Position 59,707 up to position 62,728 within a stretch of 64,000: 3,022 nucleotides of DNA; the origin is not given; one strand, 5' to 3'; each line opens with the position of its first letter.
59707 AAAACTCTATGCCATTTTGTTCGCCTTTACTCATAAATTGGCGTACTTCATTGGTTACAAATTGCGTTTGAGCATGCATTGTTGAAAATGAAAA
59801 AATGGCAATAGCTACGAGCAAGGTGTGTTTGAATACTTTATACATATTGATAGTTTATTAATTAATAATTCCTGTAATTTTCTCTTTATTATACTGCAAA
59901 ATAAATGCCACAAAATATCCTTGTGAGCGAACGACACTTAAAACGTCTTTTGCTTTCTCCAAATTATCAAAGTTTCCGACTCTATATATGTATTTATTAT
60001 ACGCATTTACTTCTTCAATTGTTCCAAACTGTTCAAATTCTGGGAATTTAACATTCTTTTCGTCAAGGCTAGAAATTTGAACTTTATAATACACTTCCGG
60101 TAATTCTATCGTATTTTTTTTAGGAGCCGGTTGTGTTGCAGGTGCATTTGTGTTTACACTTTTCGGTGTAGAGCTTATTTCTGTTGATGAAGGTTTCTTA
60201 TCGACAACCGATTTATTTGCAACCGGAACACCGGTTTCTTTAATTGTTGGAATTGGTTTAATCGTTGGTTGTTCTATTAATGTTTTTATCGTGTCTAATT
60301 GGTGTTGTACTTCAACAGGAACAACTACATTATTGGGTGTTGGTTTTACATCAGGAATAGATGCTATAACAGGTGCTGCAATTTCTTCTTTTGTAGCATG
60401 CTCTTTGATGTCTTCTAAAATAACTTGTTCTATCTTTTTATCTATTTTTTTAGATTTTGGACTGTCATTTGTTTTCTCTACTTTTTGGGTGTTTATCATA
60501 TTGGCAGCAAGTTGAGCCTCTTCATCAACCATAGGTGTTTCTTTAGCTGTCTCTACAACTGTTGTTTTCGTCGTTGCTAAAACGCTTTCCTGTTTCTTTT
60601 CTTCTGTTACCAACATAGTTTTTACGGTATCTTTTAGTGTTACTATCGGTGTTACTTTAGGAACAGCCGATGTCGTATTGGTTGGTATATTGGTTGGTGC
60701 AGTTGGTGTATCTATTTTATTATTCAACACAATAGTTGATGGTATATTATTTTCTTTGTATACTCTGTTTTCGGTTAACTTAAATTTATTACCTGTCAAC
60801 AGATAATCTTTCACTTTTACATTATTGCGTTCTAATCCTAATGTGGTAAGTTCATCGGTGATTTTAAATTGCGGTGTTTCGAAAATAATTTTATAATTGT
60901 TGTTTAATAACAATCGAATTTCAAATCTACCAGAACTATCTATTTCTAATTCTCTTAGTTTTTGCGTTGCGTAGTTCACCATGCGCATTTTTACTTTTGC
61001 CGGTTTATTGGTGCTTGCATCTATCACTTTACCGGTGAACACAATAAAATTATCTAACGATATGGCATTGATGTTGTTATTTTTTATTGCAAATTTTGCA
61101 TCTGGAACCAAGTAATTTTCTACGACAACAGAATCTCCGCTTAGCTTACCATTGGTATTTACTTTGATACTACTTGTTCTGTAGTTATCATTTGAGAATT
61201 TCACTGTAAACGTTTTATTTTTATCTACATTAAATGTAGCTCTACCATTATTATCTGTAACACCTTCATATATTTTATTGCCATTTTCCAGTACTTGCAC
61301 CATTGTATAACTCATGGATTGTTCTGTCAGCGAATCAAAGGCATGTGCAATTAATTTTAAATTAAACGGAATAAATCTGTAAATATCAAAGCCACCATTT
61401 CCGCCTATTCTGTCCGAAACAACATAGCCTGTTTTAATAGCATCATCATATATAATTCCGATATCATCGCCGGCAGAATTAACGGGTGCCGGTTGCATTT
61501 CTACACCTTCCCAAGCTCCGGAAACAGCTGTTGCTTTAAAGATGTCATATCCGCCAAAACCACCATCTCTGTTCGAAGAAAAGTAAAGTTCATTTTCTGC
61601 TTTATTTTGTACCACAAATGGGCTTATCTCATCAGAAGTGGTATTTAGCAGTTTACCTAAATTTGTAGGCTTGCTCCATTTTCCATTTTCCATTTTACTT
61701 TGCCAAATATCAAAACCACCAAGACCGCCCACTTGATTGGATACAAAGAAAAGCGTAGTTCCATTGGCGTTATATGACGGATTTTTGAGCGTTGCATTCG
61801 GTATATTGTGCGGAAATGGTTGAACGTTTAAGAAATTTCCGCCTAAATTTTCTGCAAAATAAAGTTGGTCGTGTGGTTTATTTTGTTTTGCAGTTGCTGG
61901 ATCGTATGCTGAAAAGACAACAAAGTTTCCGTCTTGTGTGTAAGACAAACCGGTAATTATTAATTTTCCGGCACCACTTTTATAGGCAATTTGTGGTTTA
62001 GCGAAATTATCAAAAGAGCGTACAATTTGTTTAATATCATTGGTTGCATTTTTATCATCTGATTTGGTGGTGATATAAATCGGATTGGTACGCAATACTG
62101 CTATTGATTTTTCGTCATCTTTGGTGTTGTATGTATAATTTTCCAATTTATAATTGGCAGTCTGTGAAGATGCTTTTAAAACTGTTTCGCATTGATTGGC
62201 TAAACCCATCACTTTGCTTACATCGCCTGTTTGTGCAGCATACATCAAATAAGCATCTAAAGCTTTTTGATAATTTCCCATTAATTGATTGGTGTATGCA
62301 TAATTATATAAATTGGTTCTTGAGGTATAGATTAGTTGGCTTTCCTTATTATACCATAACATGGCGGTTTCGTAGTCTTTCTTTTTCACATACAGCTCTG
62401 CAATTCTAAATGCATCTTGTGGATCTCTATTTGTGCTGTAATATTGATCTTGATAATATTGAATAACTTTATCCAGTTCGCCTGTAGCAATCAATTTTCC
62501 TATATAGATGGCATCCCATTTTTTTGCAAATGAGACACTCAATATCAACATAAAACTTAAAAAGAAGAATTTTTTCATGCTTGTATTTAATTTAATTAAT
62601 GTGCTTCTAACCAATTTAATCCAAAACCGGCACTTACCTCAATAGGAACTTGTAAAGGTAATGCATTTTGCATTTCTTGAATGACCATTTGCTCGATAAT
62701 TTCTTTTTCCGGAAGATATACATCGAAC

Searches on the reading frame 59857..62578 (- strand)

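Call 77: search_protein_families(library=pfam, proteins=[window:59857-62578:-], max_evalue=0.01)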
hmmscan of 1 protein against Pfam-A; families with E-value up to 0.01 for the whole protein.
window:59857-62578:- (906 aa): 4 families
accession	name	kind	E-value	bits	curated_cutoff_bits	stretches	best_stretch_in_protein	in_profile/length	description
PF13620.12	CarboxypepD_reg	-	5.9e-10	39.8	32.3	1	515-575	3-63/82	Carboxypeptidase regulatory-like domain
PF07676.18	PD40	-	9.9e-06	25.8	20.9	0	266-293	13-38/38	WD40-like Beta Propeller Repeat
PF12895.13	ANAPC3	-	4.3e-05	24.2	27.2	1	44-110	13-79/82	Anaphase-promoting complex, cyclosome, subunit 3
PF11974.14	bMG3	-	0.0023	18.3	34.9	0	429-455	35-62/103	Bacterial alpha-2-macroglobulin MG3 domain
